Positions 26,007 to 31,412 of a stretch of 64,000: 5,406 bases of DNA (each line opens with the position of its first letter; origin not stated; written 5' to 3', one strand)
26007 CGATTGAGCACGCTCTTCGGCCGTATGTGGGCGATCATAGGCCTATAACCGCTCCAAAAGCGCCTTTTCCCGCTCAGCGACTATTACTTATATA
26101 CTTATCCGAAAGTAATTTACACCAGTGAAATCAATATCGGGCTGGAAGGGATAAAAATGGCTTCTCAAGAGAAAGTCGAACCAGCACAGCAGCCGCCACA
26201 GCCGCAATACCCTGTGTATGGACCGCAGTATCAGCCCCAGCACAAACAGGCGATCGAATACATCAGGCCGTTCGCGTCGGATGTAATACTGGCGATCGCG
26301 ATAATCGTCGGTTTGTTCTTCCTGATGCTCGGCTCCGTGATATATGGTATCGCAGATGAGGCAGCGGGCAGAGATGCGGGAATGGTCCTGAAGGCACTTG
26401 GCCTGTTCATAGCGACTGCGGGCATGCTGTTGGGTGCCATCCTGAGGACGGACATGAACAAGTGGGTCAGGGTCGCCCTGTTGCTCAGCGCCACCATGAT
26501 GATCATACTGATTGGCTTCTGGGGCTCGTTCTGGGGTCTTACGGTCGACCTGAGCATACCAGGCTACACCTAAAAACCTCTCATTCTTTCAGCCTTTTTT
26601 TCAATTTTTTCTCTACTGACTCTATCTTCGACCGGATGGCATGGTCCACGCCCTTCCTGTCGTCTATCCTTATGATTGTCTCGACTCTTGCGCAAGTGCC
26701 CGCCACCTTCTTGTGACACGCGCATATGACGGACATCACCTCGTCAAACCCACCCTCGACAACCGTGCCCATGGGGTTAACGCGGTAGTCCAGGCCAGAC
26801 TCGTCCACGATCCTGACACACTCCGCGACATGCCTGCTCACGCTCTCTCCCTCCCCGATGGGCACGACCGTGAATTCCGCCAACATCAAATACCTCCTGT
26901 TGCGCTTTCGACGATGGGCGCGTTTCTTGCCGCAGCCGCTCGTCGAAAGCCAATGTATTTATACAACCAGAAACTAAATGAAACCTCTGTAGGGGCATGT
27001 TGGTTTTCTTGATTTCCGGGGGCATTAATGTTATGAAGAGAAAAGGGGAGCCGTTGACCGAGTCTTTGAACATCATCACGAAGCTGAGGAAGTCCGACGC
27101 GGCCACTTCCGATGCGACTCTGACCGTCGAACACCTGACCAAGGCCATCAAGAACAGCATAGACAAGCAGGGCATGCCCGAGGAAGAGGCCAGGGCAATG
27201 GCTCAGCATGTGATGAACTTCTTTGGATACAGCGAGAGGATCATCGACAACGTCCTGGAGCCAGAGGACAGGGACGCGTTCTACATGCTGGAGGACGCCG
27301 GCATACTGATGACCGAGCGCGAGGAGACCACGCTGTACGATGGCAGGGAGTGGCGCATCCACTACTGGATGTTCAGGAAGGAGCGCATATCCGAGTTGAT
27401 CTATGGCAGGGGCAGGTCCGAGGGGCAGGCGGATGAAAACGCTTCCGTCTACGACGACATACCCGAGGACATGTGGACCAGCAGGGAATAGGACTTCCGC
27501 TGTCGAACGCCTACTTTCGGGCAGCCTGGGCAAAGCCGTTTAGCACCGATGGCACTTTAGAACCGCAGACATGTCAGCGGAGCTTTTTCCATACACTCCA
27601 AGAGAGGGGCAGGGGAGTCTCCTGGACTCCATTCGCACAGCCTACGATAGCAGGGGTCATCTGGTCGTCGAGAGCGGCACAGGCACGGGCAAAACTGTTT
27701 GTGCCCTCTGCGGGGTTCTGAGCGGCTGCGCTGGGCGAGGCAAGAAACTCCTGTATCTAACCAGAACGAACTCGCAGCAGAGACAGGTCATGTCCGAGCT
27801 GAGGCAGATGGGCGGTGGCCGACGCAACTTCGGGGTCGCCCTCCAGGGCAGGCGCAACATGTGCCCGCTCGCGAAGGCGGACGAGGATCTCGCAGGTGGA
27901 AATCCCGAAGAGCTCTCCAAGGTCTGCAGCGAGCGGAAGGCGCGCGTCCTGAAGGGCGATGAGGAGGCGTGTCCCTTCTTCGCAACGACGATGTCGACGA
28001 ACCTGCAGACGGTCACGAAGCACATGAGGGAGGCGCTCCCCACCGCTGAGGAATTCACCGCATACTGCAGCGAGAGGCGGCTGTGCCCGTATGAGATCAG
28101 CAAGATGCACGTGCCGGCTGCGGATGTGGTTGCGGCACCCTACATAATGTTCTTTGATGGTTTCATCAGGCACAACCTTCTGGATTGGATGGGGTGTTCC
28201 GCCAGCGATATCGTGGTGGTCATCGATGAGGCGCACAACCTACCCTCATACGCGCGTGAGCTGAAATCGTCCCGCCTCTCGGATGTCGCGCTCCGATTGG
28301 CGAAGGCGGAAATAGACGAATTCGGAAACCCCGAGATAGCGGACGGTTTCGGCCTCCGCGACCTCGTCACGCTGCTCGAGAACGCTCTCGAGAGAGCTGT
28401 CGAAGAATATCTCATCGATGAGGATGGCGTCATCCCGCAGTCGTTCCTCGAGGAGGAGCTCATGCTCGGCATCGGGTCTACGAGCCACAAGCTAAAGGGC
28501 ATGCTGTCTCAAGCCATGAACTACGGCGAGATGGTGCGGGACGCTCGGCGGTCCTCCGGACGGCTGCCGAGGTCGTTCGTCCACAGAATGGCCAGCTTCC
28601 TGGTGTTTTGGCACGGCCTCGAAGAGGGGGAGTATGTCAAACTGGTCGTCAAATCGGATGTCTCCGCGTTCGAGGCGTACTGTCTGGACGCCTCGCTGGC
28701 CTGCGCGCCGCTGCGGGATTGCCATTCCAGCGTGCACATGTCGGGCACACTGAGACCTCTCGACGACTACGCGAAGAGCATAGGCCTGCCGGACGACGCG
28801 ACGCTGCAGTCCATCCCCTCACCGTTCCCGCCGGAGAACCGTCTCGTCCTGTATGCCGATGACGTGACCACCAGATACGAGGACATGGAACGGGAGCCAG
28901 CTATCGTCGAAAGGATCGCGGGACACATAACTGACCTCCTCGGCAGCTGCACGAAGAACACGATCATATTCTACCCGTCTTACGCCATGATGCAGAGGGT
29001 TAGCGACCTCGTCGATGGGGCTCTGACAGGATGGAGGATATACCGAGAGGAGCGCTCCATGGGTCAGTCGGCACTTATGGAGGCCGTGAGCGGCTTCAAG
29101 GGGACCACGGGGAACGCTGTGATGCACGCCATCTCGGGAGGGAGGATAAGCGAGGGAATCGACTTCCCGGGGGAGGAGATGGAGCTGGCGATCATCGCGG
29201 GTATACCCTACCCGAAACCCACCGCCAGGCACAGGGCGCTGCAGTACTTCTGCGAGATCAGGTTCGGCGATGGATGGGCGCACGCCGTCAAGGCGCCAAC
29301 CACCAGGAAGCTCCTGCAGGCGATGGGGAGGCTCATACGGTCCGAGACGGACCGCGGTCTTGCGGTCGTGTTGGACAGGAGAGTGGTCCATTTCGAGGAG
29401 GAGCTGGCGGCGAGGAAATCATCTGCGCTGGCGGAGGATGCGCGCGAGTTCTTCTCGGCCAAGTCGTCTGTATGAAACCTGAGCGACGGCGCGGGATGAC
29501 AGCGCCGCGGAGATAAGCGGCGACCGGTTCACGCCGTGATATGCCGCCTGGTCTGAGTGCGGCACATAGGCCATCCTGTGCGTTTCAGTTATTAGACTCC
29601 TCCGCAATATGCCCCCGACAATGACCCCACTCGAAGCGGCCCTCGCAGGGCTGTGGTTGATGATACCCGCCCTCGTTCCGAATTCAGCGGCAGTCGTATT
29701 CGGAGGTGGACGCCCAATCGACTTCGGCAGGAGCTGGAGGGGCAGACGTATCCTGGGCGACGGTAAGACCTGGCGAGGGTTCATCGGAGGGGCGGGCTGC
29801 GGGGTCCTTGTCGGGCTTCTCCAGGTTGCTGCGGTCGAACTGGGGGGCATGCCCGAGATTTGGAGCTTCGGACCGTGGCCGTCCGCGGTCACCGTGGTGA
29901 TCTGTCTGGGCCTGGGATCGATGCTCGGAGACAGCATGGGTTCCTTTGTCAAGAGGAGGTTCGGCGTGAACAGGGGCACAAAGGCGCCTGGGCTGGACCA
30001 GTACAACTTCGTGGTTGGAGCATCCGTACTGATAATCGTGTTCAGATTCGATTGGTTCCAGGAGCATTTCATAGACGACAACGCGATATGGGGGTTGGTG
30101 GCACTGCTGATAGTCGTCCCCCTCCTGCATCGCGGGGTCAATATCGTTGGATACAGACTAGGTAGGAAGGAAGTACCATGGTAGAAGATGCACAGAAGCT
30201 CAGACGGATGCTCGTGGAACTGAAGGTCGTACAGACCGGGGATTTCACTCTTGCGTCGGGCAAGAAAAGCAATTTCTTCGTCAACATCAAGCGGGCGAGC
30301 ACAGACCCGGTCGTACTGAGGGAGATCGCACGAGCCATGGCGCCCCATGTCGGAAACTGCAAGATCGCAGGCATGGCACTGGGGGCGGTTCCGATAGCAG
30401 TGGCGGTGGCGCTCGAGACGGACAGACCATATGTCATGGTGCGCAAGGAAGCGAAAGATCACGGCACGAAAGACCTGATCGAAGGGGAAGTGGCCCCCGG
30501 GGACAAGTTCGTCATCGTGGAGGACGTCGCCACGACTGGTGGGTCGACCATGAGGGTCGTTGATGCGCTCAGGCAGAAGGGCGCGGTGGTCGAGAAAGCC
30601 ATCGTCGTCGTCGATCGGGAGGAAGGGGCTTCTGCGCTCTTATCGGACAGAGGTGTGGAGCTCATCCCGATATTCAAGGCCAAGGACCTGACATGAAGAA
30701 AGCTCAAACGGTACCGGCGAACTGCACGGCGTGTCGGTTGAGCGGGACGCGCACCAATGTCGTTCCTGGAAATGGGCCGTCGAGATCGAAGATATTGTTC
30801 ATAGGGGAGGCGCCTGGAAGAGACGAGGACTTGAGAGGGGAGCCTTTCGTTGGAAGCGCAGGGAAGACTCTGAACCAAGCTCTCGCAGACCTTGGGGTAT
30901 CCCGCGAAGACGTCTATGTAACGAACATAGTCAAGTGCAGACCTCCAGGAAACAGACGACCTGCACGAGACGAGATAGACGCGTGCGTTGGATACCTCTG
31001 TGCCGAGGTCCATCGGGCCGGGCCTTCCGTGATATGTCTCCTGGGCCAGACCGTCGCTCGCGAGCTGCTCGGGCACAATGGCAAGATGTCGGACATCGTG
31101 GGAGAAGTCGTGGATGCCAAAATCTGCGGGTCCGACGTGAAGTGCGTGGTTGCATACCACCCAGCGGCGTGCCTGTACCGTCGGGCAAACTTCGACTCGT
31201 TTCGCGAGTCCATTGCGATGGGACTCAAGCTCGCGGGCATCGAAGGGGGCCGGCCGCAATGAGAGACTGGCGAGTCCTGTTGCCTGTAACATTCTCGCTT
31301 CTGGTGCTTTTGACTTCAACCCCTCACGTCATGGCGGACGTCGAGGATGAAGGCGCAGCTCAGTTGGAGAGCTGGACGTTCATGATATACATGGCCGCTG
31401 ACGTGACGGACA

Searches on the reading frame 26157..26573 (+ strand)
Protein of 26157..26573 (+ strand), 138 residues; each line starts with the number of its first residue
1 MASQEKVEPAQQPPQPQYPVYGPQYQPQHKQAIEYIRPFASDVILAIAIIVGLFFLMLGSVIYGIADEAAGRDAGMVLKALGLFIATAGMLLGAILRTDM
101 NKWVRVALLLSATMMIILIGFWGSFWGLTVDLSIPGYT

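Call 12: search_protein_families(library=pfam, proteins=[window:26157-26573:+], max_evalue=0.001)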
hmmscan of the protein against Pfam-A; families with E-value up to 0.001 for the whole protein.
window:26157-26573:+ (138 aa): 1 family
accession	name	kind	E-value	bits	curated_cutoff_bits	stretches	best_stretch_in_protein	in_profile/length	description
PF25592.1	DUF7937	-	8.4e-05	22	31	1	43-131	143-230/402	Domain of unknown function (DUF7937)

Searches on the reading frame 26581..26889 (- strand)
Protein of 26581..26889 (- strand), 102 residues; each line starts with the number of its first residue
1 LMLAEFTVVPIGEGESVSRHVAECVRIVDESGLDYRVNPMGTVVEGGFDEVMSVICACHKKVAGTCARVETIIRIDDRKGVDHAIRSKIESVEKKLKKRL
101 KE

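Call 12: search_protein_families(library=pfam, proteins=[window:26581-26889:-], max_evalue=0.001)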
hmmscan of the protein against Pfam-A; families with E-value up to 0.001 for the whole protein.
window:26581-26889:- (102 aa): 1 family
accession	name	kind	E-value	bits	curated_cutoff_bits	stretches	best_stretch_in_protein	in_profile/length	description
PF01910.22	Thiamine_BP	-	2.3e-30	104.8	24.9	1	4-93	1-92/92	Thiamine-binding protein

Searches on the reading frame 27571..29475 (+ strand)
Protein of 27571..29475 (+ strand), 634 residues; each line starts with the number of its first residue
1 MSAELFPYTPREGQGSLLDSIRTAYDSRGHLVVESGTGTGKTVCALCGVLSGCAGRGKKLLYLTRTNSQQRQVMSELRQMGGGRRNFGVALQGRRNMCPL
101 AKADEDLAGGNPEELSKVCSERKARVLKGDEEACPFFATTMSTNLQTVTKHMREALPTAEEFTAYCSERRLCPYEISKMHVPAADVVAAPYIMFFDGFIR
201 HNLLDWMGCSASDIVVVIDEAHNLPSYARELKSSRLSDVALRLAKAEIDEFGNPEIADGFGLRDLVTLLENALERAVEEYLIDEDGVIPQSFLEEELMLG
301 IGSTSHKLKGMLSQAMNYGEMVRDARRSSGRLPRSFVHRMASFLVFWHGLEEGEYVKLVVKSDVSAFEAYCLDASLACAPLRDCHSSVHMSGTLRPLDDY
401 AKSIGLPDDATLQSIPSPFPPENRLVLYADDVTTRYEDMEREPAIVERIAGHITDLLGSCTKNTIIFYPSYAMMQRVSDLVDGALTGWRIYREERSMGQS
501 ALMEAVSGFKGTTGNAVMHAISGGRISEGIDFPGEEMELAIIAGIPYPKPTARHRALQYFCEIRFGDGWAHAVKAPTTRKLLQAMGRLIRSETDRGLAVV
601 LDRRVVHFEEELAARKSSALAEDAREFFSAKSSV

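Call 12: search_protein_families(library=pfam, proteins=[window:27571-29475:+], max_evalue=0.001)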
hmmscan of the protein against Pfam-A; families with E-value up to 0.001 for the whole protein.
window:27571-29475:+ (634 aa): 5 families
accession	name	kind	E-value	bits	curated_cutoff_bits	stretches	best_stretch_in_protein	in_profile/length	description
PF06777.17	HBB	-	1.8e-43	148.8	30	1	246-438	3-190/190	Helical and beta-bridge domain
PF13307.12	Helicase_C_2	-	4.9e-31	108.5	25.3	1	456-607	4-156/170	Helicase C-terminal domain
PF06733.21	DEAD_2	-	6.8e-30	104.4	21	1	62-240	1-171/172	DEAD_2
PF00270.35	DEAD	-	2.6e-07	30.9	26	1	21-93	8-82/167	DEAD/DEAH box helicase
PF04851.21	ResIII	-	7.3e-06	26.4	22.5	1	9-94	3-91/164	Type III restriction enzyme, res subunit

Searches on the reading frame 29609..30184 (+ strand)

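Call 62: search_protein_families(library=pfam, proteins=[window:29609-30184:+])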
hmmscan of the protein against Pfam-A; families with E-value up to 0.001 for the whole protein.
window:29609-30184:+ (191 aa): 2 families
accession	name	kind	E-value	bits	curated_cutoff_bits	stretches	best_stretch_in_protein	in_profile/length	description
PF01864.22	CarS-like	-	4.5e-48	164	22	1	12-191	6-175/175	CDP-archaeol synthase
PF01148.25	CTP_transf_1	-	1.2e-06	29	24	1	52-120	169-230/264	Cytidylyltransferase family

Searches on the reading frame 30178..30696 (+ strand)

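Call 62: search_protein_families(library=pfam, proteins=[window:30178-30696:+])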
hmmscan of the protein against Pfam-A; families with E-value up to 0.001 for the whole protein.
window:30178-30696:+ (172 aa): 1 family
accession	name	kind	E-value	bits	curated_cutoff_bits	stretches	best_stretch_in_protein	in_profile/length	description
PF00156.33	Pribosyltran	-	2.7e-10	40.2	26.3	1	46-152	11-131/158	Phosphoribosyl transferase domain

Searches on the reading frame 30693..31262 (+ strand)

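Call 62: search_protein_families(library=pfam, proteins=[window:30693-31262:+])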
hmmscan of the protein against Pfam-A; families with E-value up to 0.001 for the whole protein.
window:30693-31262:+ (189 aa): 1 family
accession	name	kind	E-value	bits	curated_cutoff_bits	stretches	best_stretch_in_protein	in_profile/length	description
PF03167.25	UDG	-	5.4e-33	114.5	24.3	1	25-172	1-135/141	Uracil DNA glycosylase superfamily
